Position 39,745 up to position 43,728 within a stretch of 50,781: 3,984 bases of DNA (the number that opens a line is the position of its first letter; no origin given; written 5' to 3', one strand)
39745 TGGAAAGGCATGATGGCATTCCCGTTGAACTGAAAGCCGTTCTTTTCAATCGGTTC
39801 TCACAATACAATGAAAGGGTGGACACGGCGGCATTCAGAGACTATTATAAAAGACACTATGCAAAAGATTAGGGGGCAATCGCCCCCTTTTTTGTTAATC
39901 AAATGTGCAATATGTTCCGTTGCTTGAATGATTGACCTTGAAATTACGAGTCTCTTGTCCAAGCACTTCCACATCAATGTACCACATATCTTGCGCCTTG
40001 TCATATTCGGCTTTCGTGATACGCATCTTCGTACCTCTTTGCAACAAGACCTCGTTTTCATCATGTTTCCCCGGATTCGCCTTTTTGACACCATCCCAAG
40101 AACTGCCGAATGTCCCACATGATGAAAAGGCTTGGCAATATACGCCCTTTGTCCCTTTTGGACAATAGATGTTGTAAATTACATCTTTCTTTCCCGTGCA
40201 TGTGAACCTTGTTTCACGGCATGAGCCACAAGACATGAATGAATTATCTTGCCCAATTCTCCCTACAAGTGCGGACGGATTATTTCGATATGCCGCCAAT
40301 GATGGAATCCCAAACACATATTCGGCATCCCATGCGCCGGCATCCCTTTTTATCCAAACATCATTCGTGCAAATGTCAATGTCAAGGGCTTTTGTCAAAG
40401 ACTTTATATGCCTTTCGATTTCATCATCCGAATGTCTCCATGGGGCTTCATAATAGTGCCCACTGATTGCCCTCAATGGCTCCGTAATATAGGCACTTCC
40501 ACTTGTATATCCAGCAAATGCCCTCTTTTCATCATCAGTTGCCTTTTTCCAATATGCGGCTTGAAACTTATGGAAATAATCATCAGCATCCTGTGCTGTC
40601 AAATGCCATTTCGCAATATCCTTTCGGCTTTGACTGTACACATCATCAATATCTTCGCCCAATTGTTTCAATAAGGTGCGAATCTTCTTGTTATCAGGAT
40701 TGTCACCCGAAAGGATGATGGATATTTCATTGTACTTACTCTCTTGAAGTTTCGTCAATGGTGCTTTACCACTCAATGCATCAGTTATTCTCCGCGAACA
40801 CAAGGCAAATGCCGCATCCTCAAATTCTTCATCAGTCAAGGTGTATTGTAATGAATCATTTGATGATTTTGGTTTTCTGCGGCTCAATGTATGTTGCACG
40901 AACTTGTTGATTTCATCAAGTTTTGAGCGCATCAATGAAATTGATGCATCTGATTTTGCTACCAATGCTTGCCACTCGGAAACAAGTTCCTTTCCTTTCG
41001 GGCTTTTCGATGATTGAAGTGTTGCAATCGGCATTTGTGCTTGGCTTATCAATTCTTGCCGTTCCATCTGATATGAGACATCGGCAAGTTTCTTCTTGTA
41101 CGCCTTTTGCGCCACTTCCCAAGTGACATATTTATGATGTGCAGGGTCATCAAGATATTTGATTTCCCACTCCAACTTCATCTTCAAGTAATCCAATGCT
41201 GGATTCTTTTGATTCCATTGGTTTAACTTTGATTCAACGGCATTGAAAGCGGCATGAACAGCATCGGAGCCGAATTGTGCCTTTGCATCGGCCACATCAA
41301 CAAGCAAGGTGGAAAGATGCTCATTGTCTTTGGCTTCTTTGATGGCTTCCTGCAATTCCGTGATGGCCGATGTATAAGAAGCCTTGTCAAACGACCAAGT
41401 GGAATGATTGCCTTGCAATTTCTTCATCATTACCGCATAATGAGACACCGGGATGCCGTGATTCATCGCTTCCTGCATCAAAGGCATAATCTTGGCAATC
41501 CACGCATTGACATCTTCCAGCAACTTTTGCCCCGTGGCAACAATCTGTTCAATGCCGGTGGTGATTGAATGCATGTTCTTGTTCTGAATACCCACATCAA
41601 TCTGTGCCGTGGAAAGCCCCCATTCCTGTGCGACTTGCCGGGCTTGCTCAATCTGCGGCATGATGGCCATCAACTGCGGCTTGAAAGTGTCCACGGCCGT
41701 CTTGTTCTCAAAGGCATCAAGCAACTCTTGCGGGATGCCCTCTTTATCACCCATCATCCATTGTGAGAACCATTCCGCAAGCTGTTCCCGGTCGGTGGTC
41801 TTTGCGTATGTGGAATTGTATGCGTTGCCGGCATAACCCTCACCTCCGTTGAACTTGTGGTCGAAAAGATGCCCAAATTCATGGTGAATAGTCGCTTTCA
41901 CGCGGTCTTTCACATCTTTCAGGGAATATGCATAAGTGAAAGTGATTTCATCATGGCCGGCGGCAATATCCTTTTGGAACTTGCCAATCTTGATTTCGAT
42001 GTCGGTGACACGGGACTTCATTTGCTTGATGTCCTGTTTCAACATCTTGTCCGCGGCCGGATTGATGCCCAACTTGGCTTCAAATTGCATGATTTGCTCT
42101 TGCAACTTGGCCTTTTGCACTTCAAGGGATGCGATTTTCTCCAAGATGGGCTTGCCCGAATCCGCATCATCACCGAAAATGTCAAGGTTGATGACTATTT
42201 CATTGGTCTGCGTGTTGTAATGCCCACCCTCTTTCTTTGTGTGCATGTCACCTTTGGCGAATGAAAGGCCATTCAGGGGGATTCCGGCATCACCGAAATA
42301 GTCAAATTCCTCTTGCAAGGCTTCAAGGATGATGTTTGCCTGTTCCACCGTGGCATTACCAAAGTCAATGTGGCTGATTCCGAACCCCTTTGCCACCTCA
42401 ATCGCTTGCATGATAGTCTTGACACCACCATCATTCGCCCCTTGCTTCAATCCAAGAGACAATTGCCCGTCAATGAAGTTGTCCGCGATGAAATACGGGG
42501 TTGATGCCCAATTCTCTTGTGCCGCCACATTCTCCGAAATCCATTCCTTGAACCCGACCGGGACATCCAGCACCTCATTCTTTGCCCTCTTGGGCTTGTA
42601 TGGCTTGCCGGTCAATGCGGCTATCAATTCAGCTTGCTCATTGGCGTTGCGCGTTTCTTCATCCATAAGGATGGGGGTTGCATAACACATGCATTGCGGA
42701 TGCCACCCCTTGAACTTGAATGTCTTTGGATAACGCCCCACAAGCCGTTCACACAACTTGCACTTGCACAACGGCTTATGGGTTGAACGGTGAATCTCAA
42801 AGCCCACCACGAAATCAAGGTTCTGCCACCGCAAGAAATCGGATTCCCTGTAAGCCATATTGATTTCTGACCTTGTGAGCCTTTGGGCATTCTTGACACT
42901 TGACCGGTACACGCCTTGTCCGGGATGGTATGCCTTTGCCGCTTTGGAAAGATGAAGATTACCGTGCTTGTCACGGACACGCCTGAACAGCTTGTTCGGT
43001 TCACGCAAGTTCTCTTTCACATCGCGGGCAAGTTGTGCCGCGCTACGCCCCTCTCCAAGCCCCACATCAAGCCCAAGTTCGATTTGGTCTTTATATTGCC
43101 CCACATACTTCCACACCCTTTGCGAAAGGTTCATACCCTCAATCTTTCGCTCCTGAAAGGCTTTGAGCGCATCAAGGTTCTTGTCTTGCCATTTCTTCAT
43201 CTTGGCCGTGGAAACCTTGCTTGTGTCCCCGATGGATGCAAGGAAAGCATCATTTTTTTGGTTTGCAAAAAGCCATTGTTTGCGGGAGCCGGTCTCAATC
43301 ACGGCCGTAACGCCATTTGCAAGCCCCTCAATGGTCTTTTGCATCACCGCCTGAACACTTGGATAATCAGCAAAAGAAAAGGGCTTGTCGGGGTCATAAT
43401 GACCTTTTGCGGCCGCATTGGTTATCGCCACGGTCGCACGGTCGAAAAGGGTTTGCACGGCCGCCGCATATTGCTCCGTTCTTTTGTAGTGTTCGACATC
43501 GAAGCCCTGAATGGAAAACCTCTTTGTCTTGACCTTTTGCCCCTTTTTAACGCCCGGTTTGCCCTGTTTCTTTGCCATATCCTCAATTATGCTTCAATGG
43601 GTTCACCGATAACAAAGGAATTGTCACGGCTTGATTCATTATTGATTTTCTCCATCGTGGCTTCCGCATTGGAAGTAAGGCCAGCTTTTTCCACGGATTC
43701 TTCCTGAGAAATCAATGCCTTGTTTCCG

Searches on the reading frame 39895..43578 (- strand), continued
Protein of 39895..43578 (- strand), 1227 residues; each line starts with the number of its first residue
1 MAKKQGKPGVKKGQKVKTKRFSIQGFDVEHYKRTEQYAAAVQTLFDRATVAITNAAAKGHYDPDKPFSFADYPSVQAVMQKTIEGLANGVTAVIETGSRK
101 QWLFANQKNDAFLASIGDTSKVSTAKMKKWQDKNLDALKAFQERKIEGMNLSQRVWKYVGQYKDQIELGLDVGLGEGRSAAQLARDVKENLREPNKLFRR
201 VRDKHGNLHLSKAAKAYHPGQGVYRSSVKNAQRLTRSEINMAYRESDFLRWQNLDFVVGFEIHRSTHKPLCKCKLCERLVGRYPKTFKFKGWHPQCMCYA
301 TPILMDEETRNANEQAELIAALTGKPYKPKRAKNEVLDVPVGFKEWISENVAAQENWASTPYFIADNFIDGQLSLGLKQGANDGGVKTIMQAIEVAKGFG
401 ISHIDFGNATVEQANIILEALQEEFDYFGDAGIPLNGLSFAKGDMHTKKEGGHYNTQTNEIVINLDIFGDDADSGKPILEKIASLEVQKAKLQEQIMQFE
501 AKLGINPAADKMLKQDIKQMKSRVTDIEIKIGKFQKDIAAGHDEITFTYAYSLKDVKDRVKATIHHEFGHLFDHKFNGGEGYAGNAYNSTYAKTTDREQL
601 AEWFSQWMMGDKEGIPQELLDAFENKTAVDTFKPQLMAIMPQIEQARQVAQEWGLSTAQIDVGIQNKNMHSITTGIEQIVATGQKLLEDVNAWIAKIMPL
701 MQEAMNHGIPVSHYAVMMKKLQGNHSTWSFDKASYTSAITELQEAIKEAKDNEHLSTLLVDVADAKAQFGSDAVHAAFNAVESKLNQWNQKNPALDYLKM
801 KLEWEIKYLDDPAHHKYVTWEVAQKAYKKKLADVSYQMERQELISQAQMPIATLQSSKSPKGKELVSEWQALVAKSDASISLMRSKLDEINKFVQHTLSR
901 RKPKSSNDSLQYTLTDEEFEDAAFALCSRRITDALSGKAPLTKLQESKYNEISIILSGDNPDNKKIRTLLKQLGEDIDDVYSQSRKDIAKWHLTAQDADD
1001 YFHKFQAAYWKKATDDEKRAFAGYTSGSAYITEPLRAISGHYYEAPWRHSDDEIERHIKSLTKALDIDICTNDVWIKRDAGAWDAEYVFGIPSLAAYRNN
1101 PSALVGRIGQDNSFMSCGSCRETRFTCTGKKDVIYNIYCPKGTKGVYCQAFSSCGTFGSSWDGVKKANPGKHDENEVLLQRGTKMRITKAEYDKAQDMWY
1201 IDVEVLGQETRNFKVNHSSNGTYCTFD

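Call 67: search_dna_similar(query=window:39895-43578:-, collection=phages, mode=protein, max_rows=25)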
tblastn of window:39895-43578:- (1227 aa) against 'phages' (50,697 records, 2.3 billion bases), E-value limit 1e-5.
Records with a match: 32; places in all: 32; records where one place covers at least 80% of the query: 0.
Best place of each record, by identity: <60% 32.
By first word of the organism name: Riemerella 19; Bacillus 5; Bacteriophage 3; Porphyromonas 2; Bacteroides 1; Phage 1; Shigella 1.
By host as written in the record: Riemerella anatipestifer 6; Riemerella sp. 5; - 4; Porphyromonas gingivalis ATCC 49417 2; Bacillus subtilis KCCM12150 2; Bacteroides caecimuris 1; Riemerella anatipestifer RAf8 1; Riemerella anatipestifer RAf1 1; and 10 more.
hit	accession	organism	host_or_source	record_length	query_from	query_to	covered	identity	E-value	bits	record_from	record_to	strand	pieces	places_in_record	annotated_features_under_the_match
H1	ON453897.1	Bacteroides phage Versailles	Bacteroides caecimuris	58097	29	1226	48%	40.4%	4e-61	451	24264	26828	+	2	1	hypothetical protein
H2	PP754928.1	Porphyromonas phage phage005b_ATCC49417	Porphyromonas gingivalis ATCC 49417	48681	21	462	36%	53.2%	6e-138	471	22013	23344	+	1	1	minor capsid protein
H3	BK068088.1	Porphyromonas phage phage005a_ATCC49417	Porphyromonas gingivalis ATCC 49417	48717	21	462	36%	53.2%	6e-138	471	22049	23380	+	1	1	minor capsid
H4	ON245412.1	Phage vB_RanS_PJN03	sewage water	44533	26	375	29%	40.8%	2e-79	295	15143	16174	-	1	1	hypothetical protein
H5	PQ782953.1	Riemerella phage vB_RanS_CRP34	Riemerella anatipestifer RAf8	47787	23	370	28%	38.3%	6e-61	236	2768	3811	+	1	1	head morphogenesis capsid protein | portal protein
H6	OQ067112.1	Riemerella phage vB_RanS_CRP2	Riemerella anatipestifer RAf1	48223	23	370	28%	38.3%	6e-61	236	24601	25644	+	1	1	head morphogenesis capsid protein | portal protein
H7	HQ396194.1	Riemerella phage RAP44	Riemerella anatipestifer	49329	23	370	28%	38.3%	6e-61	236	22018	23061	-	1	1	phage head morphogenesis protein | phage portal protein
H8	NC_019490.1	Riemerella phage RAP44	Riemerella anatipestifer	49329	23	370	28%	38.3%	6e-61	236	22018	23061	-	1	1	phage head morphogenesis protein | portal protein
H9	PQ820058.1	Riemerella phage PJA1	Riemerella sp.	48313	23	367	28%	38.3%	9e-61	236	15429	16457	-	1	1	hypothetical protein (x2)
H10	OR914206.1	Riemerella phage GRAP2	Riemerella anatipestifer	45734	23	367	28%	38.0%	4e-60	234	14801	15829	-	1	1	record has no annotation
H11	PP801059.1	Riemerella phage GRNRAP2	Riemerella anatipestifer 116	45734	23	367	28%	38.0%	4e-60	234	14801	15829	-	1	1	hypothetical protein (x2)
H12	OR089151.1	Riemerella phage vB_RanS_CRP19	Riemerella anatipestifer RAf490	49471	23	367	28%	38.0%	4e-60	234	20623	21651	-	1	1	head morphogenesis capsid protein | portal protein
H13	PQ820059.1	Riemerella phage PJO17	Riemerella sp.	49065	23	370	28%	37.5%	7e-59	229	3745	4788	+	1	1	hypothetical protein | portal protein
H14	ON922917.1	Riemerella phage vB_RanS_PT33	Riemerella anatipestifer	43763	23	367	28%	37.5%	7e-59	229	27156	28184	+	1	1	hypothetical protein (x2)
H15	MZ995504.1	Riemerella phage vB_RanS_PT03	Riemerella anatipestifer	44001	23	367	28%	37.5%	7e-59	229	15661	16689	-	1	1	terminase large subunit | terminase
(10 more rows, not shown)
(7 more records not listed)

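Call 68: get_annotated_region(hit=H1, flank=4000)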
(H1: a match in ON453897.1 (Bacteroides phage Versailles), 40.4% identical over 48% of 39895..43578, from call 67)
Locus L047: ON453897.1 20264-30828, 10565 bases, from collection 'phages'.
description: Bacteroides phage Versailles, complete genome.
organism: Bacteroides phage Versailles (NCBI taxid 2951969)
taxonomy: Viruses
host: Bacteroides caecimuris; source: feces; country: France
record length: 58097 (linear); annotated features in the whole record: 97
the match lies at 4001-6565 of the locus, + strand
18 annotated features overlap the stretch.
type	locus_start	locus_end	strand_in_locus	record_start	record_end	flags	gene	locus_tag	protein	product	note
CDS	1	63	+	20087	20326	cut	-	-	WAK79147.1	hypothetical protein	rasttk_feature_creation_tool=/opt/patric-common/ runtime/bin/phanotate version 1.5.0; ...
CDS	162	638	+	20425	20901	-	-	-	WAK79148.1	hypothetical protein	rasttk_feature_creation_tool=/opt/patric-common/ runtime/bin/phanotate version 1.5.0; ...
CDS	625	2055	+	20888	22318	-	-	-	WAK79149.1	terminase large subunit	rasttk_feature_creation_tool=/opt/patric-common/ runtime/bin/phanotate version 1.5.0; HHpred against PHROGS v3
CDS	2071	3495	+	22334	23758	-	-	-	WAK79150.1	portal protein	rasttk_feature_creation_tool=/opt/patric-common/ runtime/bin/phanotate version 1.5.0; HHpred against PHROGS v3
CDS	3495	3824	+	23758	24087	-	-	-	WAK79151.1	hypothetical protein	rasttk_feature_creation_tool=/opt/patric-common/ runtime/bin/phanotate version 1.5.0; ...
CDS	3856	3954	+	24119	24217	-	-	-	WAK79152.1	hypothetical protein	rasttk_feature_creation_tool=/opt/patric-common/ runtime/bin/phanotate version 1.5.0; ...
CDS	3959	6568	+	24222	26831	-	-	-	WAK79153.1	hypothetical protein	rasttk_feature_creation_tool=/opt/patric-common/ runtime/bin/phanotate version 1.5.0; ...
CDS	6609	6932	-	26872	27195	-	-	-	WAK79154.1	hypothetical protein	rasttk_feature_creation_tool=/opt/patric-common/ runtime/bin/phanotate version 1.5.0; ...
CDS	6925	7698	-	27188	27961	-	-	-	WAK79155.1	ADP-ribosylglycohydrolase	rasttk_feature_creation_tool=/opt/patric-common/ runtime/bin/phanotate version 1.5.0; HHpred against PHROGS v3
CDS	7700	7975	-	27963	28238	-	-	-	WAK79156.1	hypothetical protein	rasttk_feature_creation_tool=/opt/patric-common/ runtime/bin/phanotate version 1.5.0; ...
CDS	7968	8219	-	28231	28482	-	-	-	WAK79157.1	hypothetical protein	rasttk_feature_creation_tool=/opt/patric-common/ runtime/bin/phanotate version 1.5.0; ...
CDS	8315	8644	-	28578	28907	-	-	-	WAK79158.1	hypothetical protein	rasttk_feature_creation_tool=/opt/patric-common/ runtime/bin/phanotate version 1.5.0; ...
CDS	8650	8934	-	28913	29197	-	-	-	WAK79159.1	hypothetical protein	rasttk_feature_creation_tool=/opt/patric-common/ runtime/bin/phanotate version 1.5.0; ...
CDS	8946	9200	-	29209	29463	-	-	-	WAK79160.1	hypothetical protein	rasttk_feature_creation_tool=/opt/patric-common/ runtime/bin/phanotate version 1.5.0; ...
CDS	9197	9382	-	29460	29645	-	-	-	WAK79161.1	hypothetical protein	rasttk_feature_creation_tool=/opt/patric-common/ runtime/bin/phanotate version 1.5.0; ...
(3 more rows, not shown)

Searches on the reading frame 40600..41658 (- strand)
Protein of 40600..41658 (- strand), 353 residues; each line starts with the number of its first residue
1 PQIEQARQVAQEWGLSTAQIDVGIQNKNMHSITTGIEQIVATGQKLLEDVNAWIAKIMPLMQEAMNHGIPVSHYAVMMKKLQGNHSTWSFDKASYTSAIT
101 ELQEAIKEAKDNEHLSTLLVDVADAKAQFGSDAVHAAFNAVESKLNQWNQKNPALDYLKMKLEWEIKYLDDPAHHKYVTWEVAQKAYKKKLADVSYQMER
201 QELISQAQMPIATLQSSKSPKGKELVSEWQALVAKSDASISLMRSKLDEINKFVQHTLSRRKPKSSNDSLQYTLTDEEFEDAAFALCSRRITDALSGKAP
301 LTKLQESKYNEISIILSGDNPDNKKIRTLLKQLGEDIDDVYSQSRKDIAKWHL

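Call 24: search_protein_families(library=pfam, proteins=[window:40600-41658:-], max_evalue=10)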
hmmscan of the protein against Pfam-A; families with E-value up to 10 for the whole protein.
window:40600-41658:- (353 aa): 4 families
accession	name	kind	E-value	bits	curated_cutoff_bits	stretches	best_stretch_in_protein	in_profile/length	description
PF06103.16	DUF948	-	2.6e-05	24.8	37.2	1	26-71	39-84/89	Bacterial protein of unknown function (DUF948)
PF02965.22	Met_synt_B12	-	0.006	16.5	25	1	177-276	15-110/273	Vitamin B12 dependent methionine synthase, activation domain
PF14357.11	DUF4404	-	0.53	11.4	27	0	81-129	12-60/83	Domain of unknown function (DUF4404)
PF09832.14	DUF2059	-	1.7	9.2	23.6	1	42-66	31-55/60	Uncharacterized protein conserved in bacteria (DUF2059)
